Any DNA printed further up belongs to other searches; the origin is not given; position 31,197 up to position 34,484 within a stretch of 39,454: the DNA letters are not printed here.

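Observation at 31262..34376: Self-contained 3 kb gene for a 996-aa multi-HTH protein inserted between nusG and rplK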

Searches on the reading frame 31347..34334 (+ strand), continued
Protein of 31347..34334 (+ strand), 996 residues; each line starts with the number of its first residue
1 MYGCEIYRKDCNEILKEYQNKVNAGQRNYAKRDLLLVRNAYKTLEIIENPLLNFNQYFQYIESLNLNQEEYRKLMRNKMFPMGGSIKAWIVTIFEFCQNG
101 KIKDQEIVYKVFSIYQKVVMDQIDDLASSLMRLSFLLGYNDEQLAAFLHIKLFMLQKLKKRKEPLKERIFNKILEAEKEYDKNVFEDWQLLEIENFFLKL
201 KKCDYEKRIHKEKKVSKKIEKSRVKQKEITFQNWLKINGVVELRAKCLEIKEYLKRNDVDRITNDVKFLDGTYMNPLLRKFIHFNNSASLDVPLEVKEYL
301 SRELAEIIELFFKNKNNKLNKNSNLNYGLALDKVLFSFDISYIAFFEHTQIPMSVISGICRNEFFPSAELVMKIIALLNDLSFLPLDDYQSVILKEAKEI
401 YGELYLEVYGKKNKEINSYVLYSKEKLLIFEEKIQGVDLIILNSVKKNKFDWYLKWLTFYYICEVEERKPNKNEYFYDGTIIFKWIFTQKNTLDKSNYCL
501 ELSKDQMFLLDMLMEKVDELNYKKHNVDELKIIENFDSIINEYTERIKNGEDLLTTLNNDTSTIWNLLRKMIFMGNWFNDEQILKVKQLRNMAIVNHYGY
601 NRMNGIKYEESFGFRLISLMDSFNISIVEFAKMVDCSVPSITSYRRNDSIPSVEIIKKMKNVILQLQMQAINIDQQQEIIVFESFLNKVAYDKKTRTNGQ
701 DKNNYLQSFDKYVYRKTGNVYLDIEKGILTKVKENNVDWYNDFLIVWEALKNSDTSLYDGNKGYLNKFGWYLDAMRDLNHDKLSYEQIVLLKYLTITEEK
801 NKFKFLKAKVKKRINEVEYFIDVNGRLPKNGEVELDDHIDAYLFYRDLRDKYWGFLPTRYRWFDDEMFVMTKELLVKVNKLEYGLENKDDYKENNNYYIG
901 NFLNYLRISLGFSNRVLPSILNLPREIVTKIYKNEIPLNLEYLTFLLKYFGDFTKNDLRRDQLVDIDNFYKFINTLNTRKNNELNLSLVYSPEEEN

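Call 47: search_protein_families(library=padloc, alignment_id=A2, max_evalue=1)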
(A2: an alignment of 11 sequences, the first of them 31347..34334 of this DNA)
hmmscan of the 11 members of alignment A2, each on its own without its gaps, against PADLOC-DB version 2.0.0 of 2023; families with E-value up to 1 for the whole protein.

A. member 1, window:31347-34334:+ (996 aa): 0 families

B. families by the number of members that match (of 11 scanned): 0 families

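Call 48: search_protein_families(library=phrogs, alignment_id=A2, max_evalue=1)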
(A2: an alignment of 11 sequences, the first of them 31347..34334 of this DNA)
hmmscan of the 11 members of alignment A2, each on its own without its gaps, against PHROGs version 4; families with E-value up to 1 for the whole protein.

A. member 1, window:31347-34334:+ (996 aa): 2 families
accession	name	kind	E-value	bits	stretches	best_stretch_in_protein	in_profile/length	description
phrog_8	-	transcription regulation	0.00016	22.2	1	591-662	59-127/346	transcriptional regulator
phrog_3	-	transcription regulation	0.0024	18.7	1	569-752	66-220/430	transcriptional repressor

B. families by the number of members that match (of 11 scanned): 23 families
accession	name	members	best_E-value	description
phrog_2328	-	5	2.5e-06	transcriptional repressor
phrog_8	-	5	0.00016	transcriptional regulator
phrog_4161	-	2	0.0003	-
phrog_8898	-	2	0.022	-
phrog_147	-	2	0.065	transcriptional regulator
phrog_2439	-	1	0.00011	transcriptional regulator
phrog_4779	-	1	0.0013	transcriptional regulator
phrog_3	-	1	0.0024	transcriptional repressor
phrog_32498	-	1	0.0049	-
phrog_30332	-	1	0.033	-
phrog_6962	-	1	0.059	-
phrog_22510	-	1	0.095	-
phrog_10912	-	1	0.1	kinase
phrog_11671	-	1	0.11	-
phrog_3345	-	1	0.12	-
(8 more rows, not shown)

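Call 49: predict_structure(alignment_id=A1)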
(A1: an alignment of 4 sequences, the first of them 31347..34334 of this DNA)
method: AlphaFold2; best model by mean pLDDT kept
length: 996 residues; sequences in the alignment: 4
mean_pLDDT: 56.0   pTM: 0.30
mean pLDDT of the five models: 56.0, 50.5, 50.5, 47.2, 46.6
residues with pLDDT >= 90: 0; 70-90: 280; 50-70: 272; < 50: 444
segments of 3 or more residues with pLDDT < 50: 1-4, 50-55, 65-109, 113-182, 184-193, 198-230, 263-275, 288-290, 317-323, 410-526, 599-606, 691-734, 753-783, 795-800, 851-862, 980-996
pLDDT, mean of each block of 10 residues (from residue 1): 48 71 60 59 57 49 49 43 43 47 47 46 39 42 37 35 37 45 45 47 33 25 33 57 69 68 39 48 55 63 70 54 62 74 65 68 68 79 72 80 69 27 37 39 40 46 39 30 37 34 42 40 44 76 76 66 68 58 69 59 47 77 75 80 69 77 78 71 71 35 29 27 36 52 55 42 44 44 47 48 59 78 79 58 60 40 63 79 76 85 82 72 83 86 83 68 80 70 34 28
secondary structure, 60 per line:
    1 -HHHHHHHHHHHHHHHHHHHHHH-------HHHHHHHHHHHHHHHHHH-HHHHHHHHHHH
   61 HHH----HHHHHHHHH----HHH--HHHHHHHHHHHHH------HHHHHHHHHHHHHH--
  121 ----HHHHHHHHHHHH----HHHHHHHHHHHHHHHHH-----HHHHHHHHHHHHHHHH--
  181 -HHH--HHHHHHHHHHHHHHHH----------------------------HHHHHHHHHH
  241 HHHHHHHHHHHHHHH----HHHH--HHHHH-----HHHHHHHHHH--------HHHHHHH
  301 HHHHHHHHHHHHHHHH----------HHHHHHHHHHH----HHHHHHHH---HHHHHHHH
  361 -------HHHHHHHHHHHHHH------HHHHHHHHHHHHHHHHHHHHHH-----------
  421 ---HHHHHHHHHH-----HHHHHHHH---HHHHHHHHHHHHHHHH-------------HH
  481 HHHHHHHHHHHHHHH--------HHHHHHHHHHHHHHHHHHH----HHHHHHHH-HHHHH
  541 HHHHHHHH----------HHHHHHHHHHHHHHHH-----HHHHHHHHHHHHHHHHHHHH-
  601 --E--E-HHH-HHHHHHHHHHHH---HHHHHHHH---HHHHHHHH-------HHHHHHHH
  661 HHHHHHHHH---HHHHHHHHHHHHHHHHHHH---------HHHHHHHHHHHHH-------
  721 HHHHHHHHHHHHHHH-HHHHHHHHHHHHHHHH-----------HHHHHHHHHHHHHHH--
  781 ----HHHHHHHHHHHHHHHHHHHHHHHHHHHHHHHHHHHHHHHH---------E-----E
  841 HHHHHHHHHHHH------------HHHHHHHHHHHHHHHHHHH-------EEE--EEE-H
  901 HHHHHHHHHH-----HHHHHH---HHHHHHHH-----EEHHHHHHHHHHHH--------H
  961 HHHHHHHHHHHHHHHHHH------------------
elements in order (helices of 4 or more, strands of 3 or more residues): H2-23 H31-48 H50-63 H68-76 H86-98 H105-118 H125-136 H141-157 H163-178 H187-202 H231-255 H260-263 H266-270 H276-285 H294-316 H327-337 H342-349 H353-360 H368-381 H388-409 H424-433 H439-446 H450-465 H479-495 H504-522 H527-534 H536-548 H559-574 H580-599 H612-623 H627-634 H638-645 H653-669 H673-691 H701-713 H721-735 H737-752 H764-778 H785-824 H841-852 H865-883 E891-893 E896-898 H900-910 H916-921 H925-932 H940-951 H960-978

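Call 52: find_related_loci(query=A3, collection=metagenome_contigs, flank=6000)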
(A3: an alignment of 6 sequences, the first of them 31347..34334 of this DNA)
Query A3 (996 aa) in metagenome_contigs; peptide patterns used: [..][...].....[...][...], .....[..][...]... (x = any residue, [..] = any of these).
396 stretches matched a pattern; 1 encode a relative of the query (tblastn E <= 1e-3); 1 distinct loci.
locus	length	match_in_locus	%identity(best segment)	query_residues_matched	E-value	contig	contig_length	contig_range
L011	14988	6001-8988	98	1-996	0e+0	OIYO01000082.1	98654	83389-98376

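Call 57: search_solved_structures(query=A5, max_evalue=10, show_alignments=3)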
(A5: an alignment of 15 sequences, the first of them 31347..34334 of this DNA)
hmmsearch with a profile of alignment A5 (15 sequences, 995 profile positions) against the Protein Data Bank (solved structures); distinct sequences matched with E-value up to 10: 4.
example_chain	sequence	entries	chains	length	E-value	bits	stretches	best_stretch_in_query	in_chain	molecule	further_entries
8tac_A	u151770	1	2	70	0.022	16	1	625-666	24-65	DBP48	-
6af3_B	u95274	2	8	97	0.53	11.4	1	616-667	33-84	HigA antitoxin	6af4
1sq8_A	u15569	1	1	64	2.1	9.4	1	901-933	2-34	dh434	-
2l49_A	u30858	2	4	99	2.6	9.1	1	628-664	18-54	C protein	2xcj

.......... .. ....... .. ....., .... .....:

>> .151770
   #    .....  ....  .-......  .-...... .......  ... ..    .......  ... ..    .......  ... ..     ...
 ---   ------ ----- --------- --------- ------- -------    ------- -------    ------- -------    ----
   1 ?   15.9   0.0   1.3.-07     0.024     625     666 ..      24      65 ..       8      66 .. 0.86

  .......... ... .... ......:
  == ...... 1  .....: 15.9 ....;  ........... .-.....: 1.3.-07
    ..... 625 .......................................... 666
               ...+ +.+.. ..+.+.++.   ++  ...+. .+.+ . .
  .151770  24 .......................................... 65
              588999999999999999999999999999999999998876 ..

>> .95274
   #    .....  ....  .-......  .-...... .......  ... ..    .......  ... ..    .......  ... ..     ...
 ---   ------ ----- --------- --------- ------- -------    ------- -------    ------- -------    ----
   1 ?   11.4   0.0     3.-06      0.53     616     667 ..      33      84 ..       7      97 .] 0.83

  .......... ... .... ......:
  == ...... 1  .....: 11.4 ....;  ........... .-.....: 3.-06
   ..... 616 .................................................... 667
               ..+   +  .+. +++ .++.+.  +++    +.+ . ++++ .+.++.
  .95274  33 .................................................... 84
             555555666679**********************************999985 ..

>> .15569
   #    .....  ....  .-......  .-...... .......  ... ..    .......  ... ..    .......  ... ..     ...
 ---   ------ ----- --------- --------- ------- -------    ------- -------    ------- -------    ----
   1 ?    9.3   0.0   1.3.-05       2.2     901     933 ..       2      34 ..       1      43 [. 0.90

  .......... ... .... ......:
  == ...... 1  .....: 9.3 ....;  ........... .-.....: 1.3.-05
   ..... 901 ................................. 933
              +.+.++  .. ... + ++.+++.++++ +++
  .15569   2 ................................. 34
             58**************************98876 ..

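Call 77: predict_structure(alignment_id=A5)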
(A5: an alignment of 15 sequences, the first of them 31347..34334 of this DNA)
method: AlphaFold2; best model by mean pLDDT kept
length: 996 residues; sequences in the alignment: 15
mean_pLDDT: 80.5   pTM: 0.39
mean pLDDT of the five models: 80.5, 79.9, 78.6, 77.1, 76.2
residues with pLDDT >= 90: 224; 70-90: 624; 50-70: 83; < 50: 65
segments of 3 or more residues with pLDDT < 50: 1-3, 206-229, 413-416, 497-499, 601-609, 979-996
pLDDT, mean of each block of 10 residues (from residue 1): 69 85 63 79 90 92 86 79 88 88 88 88 74 86 85 78 66 83 86 87 51 27 35 75 91 85 81 85 78 82 91 78 88 91 81 84 82 90 79 93 87 54 77 80 88 91 86 79 85 60 86 88 82 90 88 75 86 84 91 79 46 88 89 89 83 90 85 89 89 62 60 79 88 91 92 71 75 81 87 88 86 92 87 81 91 74 87 90 71 85 90 86 88 88 88 81 89 72 29 29
secondary structure, 60 per line:
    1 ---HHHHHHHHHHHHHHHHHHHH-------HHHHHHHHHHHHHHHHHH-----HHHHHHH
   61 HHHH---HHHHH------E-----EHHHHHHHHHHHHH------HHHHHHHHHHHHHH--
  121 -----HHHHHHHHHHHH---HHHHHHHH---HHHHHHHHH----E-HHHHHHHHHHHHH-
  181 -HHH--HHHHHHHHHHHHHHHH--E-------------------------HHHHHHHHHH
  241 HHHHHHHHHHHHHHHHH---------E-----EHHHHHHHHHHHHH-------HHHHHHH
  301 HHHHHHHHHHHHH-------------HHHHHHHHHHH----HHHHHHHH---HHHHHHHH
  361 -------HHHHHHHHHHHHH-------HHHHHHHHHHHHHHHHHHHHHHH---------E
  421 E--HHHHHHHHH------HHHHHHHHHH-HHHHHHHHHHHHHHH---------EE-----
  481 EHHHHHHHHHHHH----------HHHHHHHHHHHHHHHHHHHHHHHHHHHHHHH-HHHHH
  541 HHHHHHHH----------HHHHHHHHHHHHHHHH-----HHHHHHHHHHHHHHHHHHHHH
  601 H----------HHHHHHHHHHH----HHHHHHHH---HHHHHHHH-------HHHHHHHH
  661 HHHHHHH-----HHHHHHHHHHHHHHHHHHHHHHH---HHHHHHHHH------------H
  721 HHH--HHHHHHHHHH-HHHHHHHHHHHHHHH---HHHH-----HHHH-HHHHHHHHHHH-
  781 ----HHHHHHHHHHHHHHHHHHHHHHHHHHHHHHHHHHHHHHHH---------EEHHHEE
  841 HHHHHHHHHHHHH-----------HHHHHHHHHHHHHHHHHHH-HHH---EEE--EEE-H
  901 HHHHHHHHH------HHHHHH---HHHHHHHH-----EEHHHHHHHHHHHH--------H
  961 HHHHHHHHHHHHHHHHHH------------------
elements in order (helices of 4 or more, strands of 3 or more residues): H4-23 H31-48 H54-64 H68-72 H86-98 H105-118 H126-137 H141-148 H152-160 H167-179 H187-202 H231-257 H274-286 H294-313 H327-337 H342-349 H353-360 H368-380 H388-410 H424-432 H439-448 H450-464 H482-493 H504-534 H536-548 H559-574 H580-601 H612-622 H627-634 H638-645 H653-667 H673-695 H699-707 H720-723 H726-735 H737-751 H755-758 H764-767 H769-779 H785-824 H841-853 H865-883 E891-893 E896-898 H900-909 H916-921 H925-932 H940-951 H960-978

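Call 82: fold_search(model_id=the predicted structure, library=pdb)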
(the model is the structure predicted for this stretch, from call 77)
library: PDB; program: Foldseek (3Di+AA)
matches with E <= 10: 358; with E <= 0.001: 0
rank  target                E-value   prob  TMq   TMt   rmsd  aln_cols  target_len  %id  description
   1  9j0a_A                2.7e-02  0.28  0.10  0.11  32.0      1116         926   12  Complex structure of ANKRD11/STAG2/RAD21 (released 2025-03-19)
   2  7w1m_D                5.5e-02  0.23  0.11  0.11  33.1      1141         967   11  Cryo-EM structure of human cohesin-CTCF-DNA complex (released 2023-05-31)
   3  7z8f_m                7.0e-02  0.08  0.06  0.03  93.9      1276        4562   11  Composite structure of dynein-dynactin-BICDR on microtubules (released 2022-07-27)
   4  8cmk_A                7.6e-02  0.25  0.11  0.12  30.9      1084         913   11  Transportin-3 TNPO3 in complex with RSY region of CIRBP (released 2024-03-06)
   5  7uro_A                1.0e-01  0.16  0.11  0.10  47.0      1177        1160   13  Gea2-Arf1 activation intermediate complex (composite structure) (released 2022-08-24)
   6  7fik_j                1.4e-01  0.13  0.08  0.08  35.8       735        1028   10  The cryo-EM structure of the CR subunit from X. laevis NPC (released 2022-11-09)
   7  7zjs_C                1.5e-01  0.12  0.10  0.10  31.8      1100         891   11  Structural basis of centromeric cohesion protection by SGO1 (released 2023-04-26)
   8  9l45_B                1.5e-01  0.11  0.09  0.06  37.5      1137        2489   10  ATR-ATRIP bound with VE-822 (released 2025-05-21)
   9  5oqn_A                1.7e-01  0.15  0.10  0.11  27.1      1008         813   12  Crystal structure of the S. cerevisiae condensin Ycg1-Brn1 subcomplex bound to DNA (short kleisin loop) (released 2017-10-18)
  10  7usc_B                2.0e-01  0.08  0.09  0.08  40.8      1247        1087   12  Cryo-EM structure of WAVE Regulatory Complex (released 2022-09-21)
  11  5frp_A                2.5e-01  0.11  0.08  0.10  31.7       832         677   12  Structure of the Pds5-Scc1 complex and implications for cohesin function (released 2016-03-02)
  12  4c0o_A                2.6e-01  0.14  0.11  0.11  33.2      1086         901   11  Transportin 3 in complex with phosphorylated ASF/SF2 (released 2014-01-22)
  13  9m1k_D                2.6e-01  0.13  0.11  0.10  34.1      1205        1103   10  Cryo-EM structure of the TBC-DE-Arl2-beta-tubulin complex with GTP (released 2025-10-22)
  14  9g6k_Lq               2.9e-01  0.14  0.08  0.11  31.0       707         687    8  LSU structure derived from the LSU sample of the mitoribosome from T. gondii. (released 2024-12-11)
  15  5yu7                  2.9e-01  0.10  0.09  0.09  35.0      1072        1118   10  CRYSTAL STRUCTURE OF EXPORTIN-5 (released 2018-08-29)
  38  2ict                  1.1e+00  0.99  0.06  0.55   6.0        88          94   15  Crystal structure of the bacterial antitoxin HigA from Escherichia coli at pH 8.5. Northeast Structural Genomics TARGET  (released 2006-09-26)
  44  6rnz_A                1.3e+00  1.00  0.05  0.73   1.2        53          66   21  Crystal structure of the N-terminal HTH DNA-binding domain of the essential repressor DdrO from radiation-resistant De (released 2019-10-09)
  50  3f51_D                1.4e+00  0.99  0.06  0.55   7.1        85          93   14  Crystal Structure of the clp gene regulator ClgR from Corynebacterium glutamicum (released 2008-11-18)
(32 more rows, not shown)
